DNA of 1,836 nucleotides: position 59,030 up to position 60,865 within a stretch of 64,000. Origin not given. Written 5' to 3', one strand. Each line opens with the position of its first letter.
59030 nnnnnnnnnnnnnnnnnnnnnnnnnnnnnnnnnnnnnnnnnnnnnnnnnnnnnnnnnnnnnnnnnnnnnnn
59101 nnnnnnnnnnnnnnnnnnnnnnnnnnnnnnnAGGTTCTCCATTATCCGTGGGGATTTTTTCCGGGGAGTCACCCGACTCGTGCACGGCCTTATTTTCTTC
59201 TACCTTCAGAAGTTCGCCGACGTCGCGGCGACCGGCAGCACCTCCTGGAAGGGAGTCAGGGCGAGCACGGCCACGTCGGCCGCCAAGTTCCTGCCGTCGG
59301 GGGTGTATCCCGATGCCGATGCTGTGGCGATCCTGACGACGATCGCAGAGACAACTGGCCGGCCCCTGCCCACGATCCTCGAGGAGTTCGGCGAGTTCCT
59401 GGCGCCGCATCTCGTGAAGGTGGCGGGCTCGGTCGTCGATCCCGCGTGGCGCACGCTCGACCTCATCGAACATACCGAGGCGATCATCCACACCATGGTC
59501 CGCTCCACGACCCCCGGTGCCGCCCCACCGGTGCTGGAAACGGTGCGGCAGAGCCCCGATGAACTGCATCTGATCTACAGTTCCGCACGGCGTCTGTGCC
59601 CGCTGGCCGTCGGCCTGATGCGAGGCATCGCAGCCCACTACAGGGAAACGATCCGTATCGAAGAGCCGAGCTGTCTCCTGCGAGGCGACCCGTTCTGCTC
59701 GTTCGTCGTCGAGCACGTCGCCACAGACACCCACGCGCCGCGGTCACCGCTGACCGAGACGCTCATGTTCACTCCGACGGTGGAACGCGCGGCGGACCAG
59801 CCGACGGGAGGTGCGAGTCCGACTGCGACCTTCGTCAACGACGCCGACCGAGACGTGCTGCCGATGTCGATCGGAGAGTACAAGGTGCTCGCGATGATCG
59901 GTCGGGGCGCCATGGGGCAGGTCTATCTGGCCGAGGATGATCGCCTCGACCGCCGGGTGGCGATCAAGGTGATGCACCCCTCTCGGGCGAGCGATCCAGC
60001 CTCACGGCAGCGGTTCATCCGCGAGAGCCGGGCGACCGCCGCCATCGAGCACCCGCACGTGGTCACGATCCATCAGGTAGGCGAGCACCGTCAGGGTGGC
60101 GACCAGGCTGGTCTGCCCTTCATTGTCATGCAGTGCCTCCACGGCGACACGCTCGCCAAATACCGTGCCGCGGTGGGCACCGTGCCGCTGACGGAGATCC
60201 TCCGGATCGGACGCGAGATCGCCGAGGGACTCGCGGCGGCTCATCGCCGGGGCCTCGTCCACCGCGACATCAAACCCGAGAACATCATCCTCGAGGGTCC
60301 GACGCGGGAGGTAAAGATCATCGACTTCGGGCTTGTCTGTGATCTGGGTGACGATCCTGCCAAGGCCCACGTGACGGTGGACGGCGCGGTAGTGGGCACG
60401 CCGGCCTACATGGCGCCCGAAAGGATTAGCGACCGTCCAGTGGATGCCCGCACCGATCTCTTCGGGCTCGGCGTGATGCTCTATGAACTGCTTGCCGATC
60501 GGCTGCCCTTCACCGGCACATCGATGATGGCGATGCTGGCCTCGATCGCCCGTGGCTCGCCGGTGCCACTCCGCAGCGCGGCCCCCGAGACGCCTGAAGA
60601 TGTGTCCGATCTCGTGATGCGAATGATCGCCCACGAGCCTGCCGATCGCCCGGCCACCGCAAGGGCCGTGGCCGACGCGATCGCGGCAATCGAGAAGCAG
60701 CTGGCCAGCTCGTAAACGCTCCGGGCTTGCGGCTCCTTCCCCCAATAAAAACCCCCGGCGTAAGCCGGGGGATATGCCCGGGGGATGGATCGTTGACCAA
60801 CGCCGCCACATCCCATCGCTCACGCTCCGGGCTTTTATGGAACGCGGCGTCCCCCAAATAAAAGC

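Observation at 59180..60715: H-NOX haem sensor domain fused directly to a eukaryotic-like Ser/Thr kinase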

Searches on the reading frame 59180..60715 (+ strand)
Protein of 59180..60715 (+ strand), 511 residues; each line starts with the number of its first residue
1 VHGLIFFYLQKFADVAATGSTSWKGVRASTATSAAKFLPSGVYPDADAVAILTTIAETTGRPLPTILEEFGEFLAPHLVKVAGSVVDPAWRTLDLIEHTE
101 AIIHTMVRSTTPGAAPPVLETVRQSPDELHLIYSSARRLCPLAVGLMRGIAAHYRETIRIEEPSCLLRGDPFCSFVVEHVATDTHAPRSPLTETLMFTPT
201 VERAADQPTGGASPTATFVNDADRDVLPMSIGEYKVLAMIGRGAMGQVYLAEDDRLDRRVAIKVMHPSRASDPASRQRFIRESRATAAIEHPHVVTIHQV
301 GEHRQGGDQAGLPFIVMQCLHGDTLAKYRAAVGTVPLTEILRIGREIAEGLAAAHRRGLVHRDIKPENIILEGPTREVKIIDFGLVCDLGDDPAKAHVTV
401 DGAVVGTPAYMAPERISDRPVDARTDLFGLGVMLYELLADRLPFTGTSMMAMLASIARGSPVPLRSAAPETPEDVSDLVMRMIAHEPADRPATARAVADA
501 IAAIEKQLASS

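Call 3: search_protein_families(library=pfam, proteins=[window:59180-60715:+], max_evalue=1)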
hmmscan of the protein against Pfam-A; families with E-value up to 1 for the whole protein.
window:59180-60715:+ (511 aa): 8 families
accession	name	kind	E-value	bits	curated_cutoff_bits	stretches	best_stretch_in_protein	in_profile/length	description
PF00069.31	Pkinase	-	1.3e-47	162.9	31.7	1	234-497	1-258/263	Protein kinase domain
PF07714.23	PK_Tyr_Ser-Thr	-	5.7e-32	111.5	23.1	1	237-494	4-252/258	Protein tyrosine and serine/threonine kinase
PF07700.20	HNOB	-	1.9e-24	86.9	25.5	1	3-161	2-162/163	Haem-NO-binding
PF01636.29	APH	-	1.2e-08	35.5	23.2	2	342-387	152-198/239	Phosphotransferase enzyme family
PF03109.22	ABC1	-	0.00015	21.4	22.9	1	315-391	145-219/244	ABC1 atypical kinase-like domain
PF02830.23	V4R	-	0.00062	20.2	31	1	135-178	17-61/62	V4R domain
PF17667.7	Pkinase_fungal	-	0.00084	18.6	24.1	1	356-426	305-375/387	Fungal protein kinase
PF06293.20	Kdo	-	0.0018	18.2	21.3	1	271-383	50-166/207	Lipopolysaccharide kinase (Kdo/WaaP) family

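Call 4: search_protein_families(library=ncbifam, proteins=[window:59180-60715:+], max_evalue=1)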
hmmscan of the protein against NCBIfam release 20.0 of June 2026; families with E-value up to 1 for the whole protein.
window:59180-60715:+ (511 aa): 22 families
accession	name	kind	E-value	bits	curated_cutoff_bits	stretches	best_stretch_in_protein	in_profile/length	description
NF033483.0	PknB_PASTA_kin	equivalog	3.7e-78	263.9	450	1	233-506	8-270/563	Stk1 family PASTA domain-containing Ser/Thr kinase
NF052427.1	StpK7MSMEG_1200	equivalog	2.8e-52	178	900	1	230-502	5-266/601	serine/threonine protein kinase StpK7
NF009651.0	PRK13184.1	equivalog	2e-41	141.9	839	1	232-501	2-287/932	serine/threonine-protein kinase PknD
NF047741.1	antiphage_MADS6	equivalog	5.5e-41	140.8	460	2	337-506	298-462/612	methylation-associated defense system protein kinase MAD6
TIGR03903.1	TOMM_kin_cyc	equivalog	2.2e-37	128.5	705.75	1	258-505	4-248/1267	TOMM system kinase/cyclase fusion protein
NF038150.1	lanthi_synth_IV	equivalog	2.5e-27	95.6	650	1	231-502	188-454/851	class IV lanthionine synthetase LanL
NF053615.1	SerThrKinAfsKStmc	equivalog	3.2e-26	92.3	1300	1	228-494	9-258/809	protein serine/threonine kinase AfsK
NF033442.0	BREX_PglW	equivalog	6.9e-24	83.7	990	2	232-385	512-659/1391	BREX system serine/threonine kinase PglW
NF038151.1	lanthi_synth_III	equivalog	6.8e-14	51.2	575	1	229-486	217-465/833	class III lanthionine synthetase LanKC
NF058632.1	SerThrKinPrkT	equivalog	5.3e-13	48.7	280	1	233-384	22-163/322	serine/threonine protein kinase PrkT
NF043056.1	T4SS_LegK1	equivalog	5.8e-12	45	550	1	356-441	207-287/516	Dot/Icm T4SS effector kinase LegK1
TIGR03724.2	arch_bud32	equivalog_domain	4.2e-07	29.7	125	1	315-386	70-131/193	KEOPS complex kinase/ATPase Bud32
NF011464.0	PRK14879.1-7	equivalog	1e-06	28.6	246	1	314-386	82-149/221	Kae1-associated kinase Bud32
NF040671.1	PLuB_AAA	exception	2e-06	25.5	999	1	314-438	81-197/1256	PLuB system helicase-like protein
NF011463.0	PRK14879.1-4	equivalog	1.9e-05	24.2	188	1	238-385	21-159/237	Kae1-associated kinase Bud32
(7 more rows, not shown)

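Call 7: find_homologous_proteins(query=window:59180-60715:+, max_evalue=0.001)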
Query window:59180-60715:+ (511 aa): 6896 proteins with E <= 0.001 among 8000 candidates; the best 120 are listed.
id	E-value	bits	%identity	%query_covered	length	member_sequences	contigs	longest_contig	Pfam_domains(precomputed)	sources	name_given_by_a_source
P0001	0.0e+0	1074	94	100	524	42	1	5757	PF07714.24,PF00069.32,PF07700.21,PF01636.30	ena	-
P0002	0.0e+0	1071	94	100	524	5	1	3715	PF07714.24,PF00069.32,PF07700.21,PF01636.30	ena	-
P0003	0.0e+0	1063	92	100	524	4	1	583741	PF07714.24,PF00069.32,PF07700.21,PF01636.30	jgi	jgi:tRNA A-37 threonylcarbamoyl transferase component Bud32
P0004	0.0e+0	1016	89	100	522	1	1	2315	PF07714.24,PF00069.32,PF07700.21,PF01636.30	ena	-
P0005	6.7e-298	1007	88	100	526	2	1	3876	PF07714.24,PF00069.32,PF07700.21,PF01636.30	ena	-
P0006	2.9e-297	1004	88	100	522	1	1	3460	PF07714.24,PF00069.32,PF07700.21,PF01636.30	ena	-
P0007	8.1e-297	1003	87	100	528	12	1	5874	PF07714.24,PF00069.32,PF07700.21,PF01636.30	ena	-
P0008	1.7e-296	1002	87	100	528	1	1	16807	PF07714.24,PF00069.32,PF07700.21,PF01636.30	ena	-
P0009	4.4e-296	1001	88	100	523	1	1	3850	PF07714.24,PF00069.32,PF07700.21,PF01636.30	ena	-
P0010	1.7e-295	999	87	100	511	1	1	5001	PF07714.24,PF00069.32,PF07700.21,PF01636.30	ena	-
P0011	2.2e-295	998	87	100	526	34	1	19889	PF07714.24,PF00069.32,PF07700.21,PF01636.30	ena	-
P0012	4.2e-295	997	87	100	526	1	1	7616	PF07714.24,PF00069.32,PF07700.21,PF01636.30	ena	-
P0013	4.6e-295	997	87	100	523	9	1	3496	PF07714.24,PF00069.32,PF07700.21,PF01636.30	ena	-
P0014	4.2e-294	994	87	100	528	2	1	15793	PF07714.24,PF00069.32,PF07700.21,PF01636.30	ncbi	-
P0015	2.5e-292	988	86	100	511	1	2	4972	PF07714.24,PF00069.32,PF02830.24,PF07700.21,PF01636.30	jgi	jgi:tRNA A-37 threonylcarbamoyl transferase component Bud32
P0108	1.1e-190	653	61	100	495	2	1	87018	PF07714.24,PF00069.32,PF02830.24,PF07700.21,PF01636.30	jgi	jgi:tRNA A-37 threonylcarbamoyl transferase component Bud32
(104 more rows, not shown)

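Call 9: find_related_loci(query=window:59180-60715:+, collection=genome_contigs, flank=6000)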
Query window:59180-60715:+ (511 aa) in genome_contigs; peptide patterns used: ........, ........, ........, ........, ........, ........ (x = any residue, [..] = any of these).
600 stretches matched a pattern (row limit reached: there are more); 583 encode a relative of the query (tblastn E <= 1e-3); the best 80 are kept; 80 distinct loci.
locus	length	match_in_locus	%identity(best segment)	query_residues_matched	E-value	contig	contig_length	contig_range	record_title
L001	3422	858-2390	95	1-511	0e+0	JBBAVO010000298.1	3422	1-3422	MAG: Pirellulales bacterium isolate EUL_325 ctg298-EUL_325, whole genome shotgun sequence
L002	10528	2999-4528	77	1-510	0e+0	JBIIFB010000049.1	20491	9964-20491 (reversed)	MAG: Pirellulales bacterium isolate ME2001-04-10pf_3300042886_group1_bin5 Rohwer_bin1730_scaffold_636_c1, whole genome s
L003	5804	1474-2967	54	1-510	0e+0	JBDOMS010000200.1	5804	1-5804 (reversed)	MAG: Pirellulales bacterium isolate FK190211_WC_24_26_27_29_metabat1_scaf2bin.063 NODE_12647_length_5804_cov_1.352827, w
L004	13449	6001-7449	60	1-507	0e+0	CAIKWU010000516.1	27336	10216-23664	MAG: uncultured Planctomycetaceae bacterium isolate Loclat_bin-01959 genome assembly, contig: bin-01959:516/652, whole g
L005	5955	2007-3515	58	1-509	0e+0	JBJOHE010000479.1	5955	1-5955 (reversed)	MAG: Planctomycetota bacterium isolate sharkriverslough_2019_sw_WHONDRS-S19S_0042_B_bin.32 scaffold_102795, whole genome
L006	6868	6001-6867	81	1-293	6e-156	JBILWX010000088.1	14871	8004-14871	MAG: Pirellulales bacterium isolate ME2018-09-29_3300049629_group8_bin164 Rohwer_bin1746_scaffold_906_c1, whole genome s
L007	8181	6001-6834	37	230-508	3e-59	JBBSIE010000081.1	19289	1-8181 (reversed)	MAG: Pyrinomonadales bacterium isolate LS3_sbin.26 LS3_sbin.26_K_14837_L_19289_cov_28.8977, whole genome shotgun sequenc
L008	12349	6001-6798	40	229-495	5e-57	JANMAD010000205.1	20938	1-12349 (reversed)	MAG: Acidobacteriota bacterium isolate OTE_12_metabat_133 OTE_12_k141_1723621, whole genome shotgun sequence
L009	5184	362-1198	37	230-509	2e-55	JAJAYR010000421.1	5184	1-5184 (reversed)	MAG: Pyrinomonadaceae bacterium isolate CAN_BIN16 c_000000154597, whole genome shotgun sequence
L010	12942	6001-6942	39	169-499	2e-55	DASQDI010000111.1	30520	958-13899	MAG TPA_asm: Blastocatellia bacterium isolate SMAG_U11723 k141_291239, whole genome shotgun sequence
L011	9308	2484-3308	40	234-509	3e-54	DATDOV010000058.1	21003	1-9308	MAG TPA_asm: Blastocatellia bacterium isolate SMAG_U7903 k141_2477748, whole genome shotgun sequence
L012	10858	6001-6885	36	219-510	9e-54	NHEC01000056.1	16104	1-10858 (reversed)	MAG: Planctomycetes bacterium TMED75 MHASMcontig_697568, whole genome shotgun sequence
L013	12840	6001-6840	37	230-506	1e-53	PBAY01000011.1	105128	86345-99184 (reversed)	MAG: Phycisphaerae bacterium isolate SP4365 MHASMcontig_2959962, whole genome shotgun sequence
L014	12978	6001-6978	35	202-508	3e-53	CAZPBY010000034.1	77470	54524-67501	MAG TPA_asm: uncultured Solibacteraceae bacterium isolate binchicken_co185_13 genome assembly, contig: NODE_433_length_7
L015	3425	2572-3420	37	213-501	1e-53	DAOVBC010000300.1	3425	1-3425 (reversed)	MAG TPA_asm: Deltaproteobacteria bacterium isolate CSMAG_995 CSMAG_995_k141_1889874_length_3425_cov_7.9531, whole genome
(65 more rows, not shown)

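Call 41: find_encoding_contigs(protein=P0003, flank=10000, max_places=2)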
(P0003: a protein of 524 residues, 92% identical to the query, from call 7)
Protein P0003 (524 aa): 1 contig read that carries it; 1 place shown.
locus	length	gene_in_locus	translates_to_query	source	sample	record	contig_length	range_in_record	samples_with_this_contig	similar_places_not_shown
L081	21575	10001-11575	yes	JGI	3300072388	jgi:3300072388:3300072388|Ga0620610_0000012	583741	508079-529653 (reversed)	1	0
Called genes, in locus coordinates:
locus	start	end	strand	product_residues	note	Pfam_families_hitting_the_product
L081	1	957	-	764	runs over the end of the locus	-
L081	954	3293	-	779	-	PF07584:BatA, PF13519:VWA_2 (weak)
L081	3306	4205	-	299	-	PF01882:DUF58, PF13519:VWA_2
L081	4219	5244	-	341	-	PF20030:bpMoxR, PF07726:AAA_3, PF07728:AAA_5, PF17863:AAA_lid_2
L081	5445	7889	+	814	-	PF13243:SQHop_cyclase_C (faint), PF13709:DUF4159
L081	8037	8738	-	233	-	PF04298:Zn_peptidase_2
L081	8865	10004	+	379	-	-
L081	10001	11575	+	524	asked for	PF07700:HNOB, PF01636:APH (faint), PF00069:Pkinase, PF07714:PK_Tyr_Ser-Thr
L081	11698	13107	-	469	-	PF13393:tRNA-synt_His, PF03129:HGTP_anticodon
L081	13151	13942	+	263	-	-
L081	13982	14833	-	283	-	PF05050:Methyltransf_21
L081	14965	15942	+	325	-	PF00535:Glycos_transf_2, PF13641:Glyco_tranf_2_3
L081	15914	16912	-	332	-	-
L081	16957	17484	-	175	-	PF03692:CxxCxxCC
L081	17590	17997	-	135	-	PF01850:PIN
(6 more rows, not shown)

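Call 42: find_encoding_contigs(protein=P0108, flank=10000, max_places=2)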
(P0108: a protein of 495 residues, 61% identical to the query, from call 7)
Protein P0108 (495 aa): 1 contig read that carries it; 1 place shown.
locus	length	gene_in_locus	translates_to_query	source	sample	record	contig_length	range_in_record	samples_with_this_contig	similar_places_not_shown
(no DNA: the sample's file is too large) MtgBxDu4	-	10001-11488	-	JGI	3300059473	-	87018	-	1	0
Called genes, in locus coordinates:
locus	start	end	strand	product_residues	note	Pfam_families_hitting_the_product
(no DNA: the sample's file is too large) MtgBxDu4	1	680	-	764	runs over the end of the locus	PF07090:GATase1_like (faint)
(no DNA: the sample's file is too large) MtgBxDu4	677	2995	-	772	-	PF07584:BatA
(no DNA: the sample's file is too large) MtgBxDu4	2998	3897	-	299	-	PF01882:DUF58, PF13519:VWA_2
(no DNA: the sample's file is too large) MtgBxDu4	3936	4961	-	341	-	PF20030:bpMoxR, PF07726:AAA_3, PF07728:AAA_5, PF17863:AAA_lid_2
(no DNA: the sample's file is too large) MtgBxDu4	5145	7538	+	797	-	PF13243:SQHop_cyclase_C (faint), PF13249:SQHop_cyclase_N (faint), PF13709:DUF4159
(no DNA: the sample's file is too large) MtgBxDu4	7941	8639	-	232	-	PF04298:Zn_peptidase_2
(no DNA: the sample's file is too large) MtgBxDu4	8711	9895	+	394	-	-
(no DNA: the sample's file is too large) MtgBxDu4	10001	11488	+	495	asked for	PF07700:HNOB, PF01636:APH (faint), PF02830:V4R, PF00069:Pkinase, PF07714:PK_Tyr_Ser-Thr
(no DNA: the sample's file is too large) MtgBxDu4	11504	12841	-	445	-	PF13393:tRNA-synt_His, PF00587:tRNA-synt_2b (weak), PF03129:HGTP_anticodon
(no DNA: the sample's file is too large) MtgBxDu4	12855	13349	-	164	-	PF03692:CxxCxxCC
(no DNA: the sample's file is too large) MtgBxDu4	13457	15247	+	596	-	PF01368:DHH, PF02272:DHHA1, PF17768:RecJ_OB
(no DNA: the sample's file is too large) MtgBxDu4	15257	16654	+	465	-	PF23727:Beta-prop_FAM234A_B (faint), PF01011:PQQ (faint), PF13360:PQQ_2, PF13570:Beta-prop_ACSF4 (faint)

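Call 44: predict_structure(alignment_id=A1)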
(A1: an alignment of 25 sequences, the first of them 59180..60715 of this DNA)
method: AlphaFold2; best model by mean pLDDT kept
length: 511 residues; sequences in the alignment: 25
mean_pLDDT: 71.6   pTM: 0.57
mean pLDDT of the five models: 71.6, 71.3, 71.1, 65.5, 63.8
residues with pLDDT >= 90: 101; 70-90: 223; 50-70: 87; < 50: 100
segments of 3 or more residues with pLDDT < 50: 19-42, 111-119, 182-225, 385-405
pLDDT, mean of each block of 10 residues (from residue 1): 63 59 37 35 62 77 84 81 74 78 61 42 62 65 87 84 66 73 36 24 28 25 53 86 75 85 81 75 83 88 69 87 88 93 98 87 85 91 55 38 53 74 89 95 73 75 94 97 94 97 93 71
secondary structure, 60 per line:
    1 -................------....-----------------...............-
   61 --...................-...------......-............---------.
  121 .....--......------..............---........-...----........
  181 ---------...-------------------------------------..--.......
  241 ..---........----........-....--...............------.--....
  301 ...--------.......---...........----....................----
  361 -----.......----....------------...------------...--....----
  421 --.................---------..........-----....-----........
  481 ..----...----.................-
elements in order: H2-17 H24-27 H45-59 H63-81 H92-97 H99-110 E120-125 E128-133 H140-153 E157-164 E173-180 E234-242 E246-253 E258-265 H267-270 H273-287 E297-303 E312-318 E322-324 H325-332 H337-356 E369-372 E377-380 H413-416 H423-439 H449-458 H464-467 H473-482 H494-510

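Call 50: fold_search(model_id=the predicted structure, library=pdb)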
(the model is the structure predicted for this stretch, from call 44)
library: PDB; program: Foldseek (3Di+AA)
matches with E <= 10: 2000; with E <= 0.001: 2000
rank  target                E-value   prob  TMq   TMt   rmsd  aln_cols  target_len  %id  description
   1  5u94                  3.8e-20  1.00  0.48  0.91   2.6       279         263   31  Crystal structure of the Mycobacterium tuberculosis PASTA kinase PknB in complex with the potential theraputic kinase in (released 2017-12-20)
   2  6b2p                  1.1e-19  1.00  0.47  0.92   2.0       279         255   30  Dual Inhibition of the Essential Protein Kinases A and B in Mycobacterium tuberculosis (released 2018-02-14)
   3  6i2p_B                1.6e-19  1.00  0.46  0.85   3.8       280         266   30  Crystal structure of the Mycobacterium tuberculosis PknB kinase domain (L33E mutant) in complex with its substrate Gar (released 2019-05-22)
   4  2fum_D                1.9e-19  1.00  0.46  0.89   4.2       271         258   31  Catalytic domain of protein kinase PknB from Mycobacterium tuberculosis in complex with mitoxantrone (released 2006-08-01)
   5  6i2p_A                1.9e-19  1.00  0.47  0.85   3.6       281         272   31  Crystal structure of the Mycobacterium tuberculosis PknB kinase domain (L33E mutant) in complex with its substrate Gar (released 2019-05-22)
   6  3orm                  4.9e-19  1.00  0.47  0.87   2.9       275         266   30  Mycobacterium tuberculosis PknB kinase domain D76A mutant (released 2010-12-15)
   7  2fum_A                7.0e-19  1.00  0.48  0.91   3.9       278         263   31  Catalytic domain of protein kinase PknB from Mycobacterium tuberculosis in complex with mitoxantrone (released 2006-08-01)
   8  3ori_A                7.7e-19  1.00  0.47  0.87   2.6       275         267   30  Mycobacterium tuberculosis PknB kinase domain L33D mutant (crystal form 1) (released 2010-12-15)
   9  4x3f_B                8.5e-19  1.00  0.47  0.83   2.6       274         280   34  Crystal structure of the intracellular domain of the M. tuberculosis Ser/Thr kinase PknA (released 2015-01-21)
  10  2fum_B                9.4e-19  1.00  0.48  0.92   2.7       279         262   31  Catalytic domain of protein kinase PknB from Mycobacterium tuberculosis in complex with mitoxantrone (released 2006-08-01)
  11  3f61                  1.1e-18  1.00  0.45  0.82   3.3       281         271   30  Crystal Structure of M. tuberculosis PknB Leu33Asp/Val222Asp double mutant in complex with ADP (released 2008-12-02)
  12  1mru_A                1.2e-18  1.00  0.47  0.87   2.1       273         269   31  Intracellular Ser/Thr protein kinase domain of Mycobacterium tuberculosis PknB. (released 2003-02-11)
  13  3orp                  1.4e-18  1.00  0.46  0.83   3.1       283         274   30  Mycobacterium tuberculosis PknB kinase domain L33D mutant (crystal form 5) (released 2010-12-15)
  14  4x3f_C                1.6e-18  1.00  0.47  0.84   2.7       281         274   32  Crystal structure of the intracellular domain of the M. tuberculosis Ser/Thr kinase PknA (released 2015-01-21)
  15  3oro                  1.6e-18  1.00  0.47  0.84   3.7       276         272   31  Mycobacterium tuberculosis PknB kinase domain L33D mutant (crystal form 4) (released 2010-12-15)
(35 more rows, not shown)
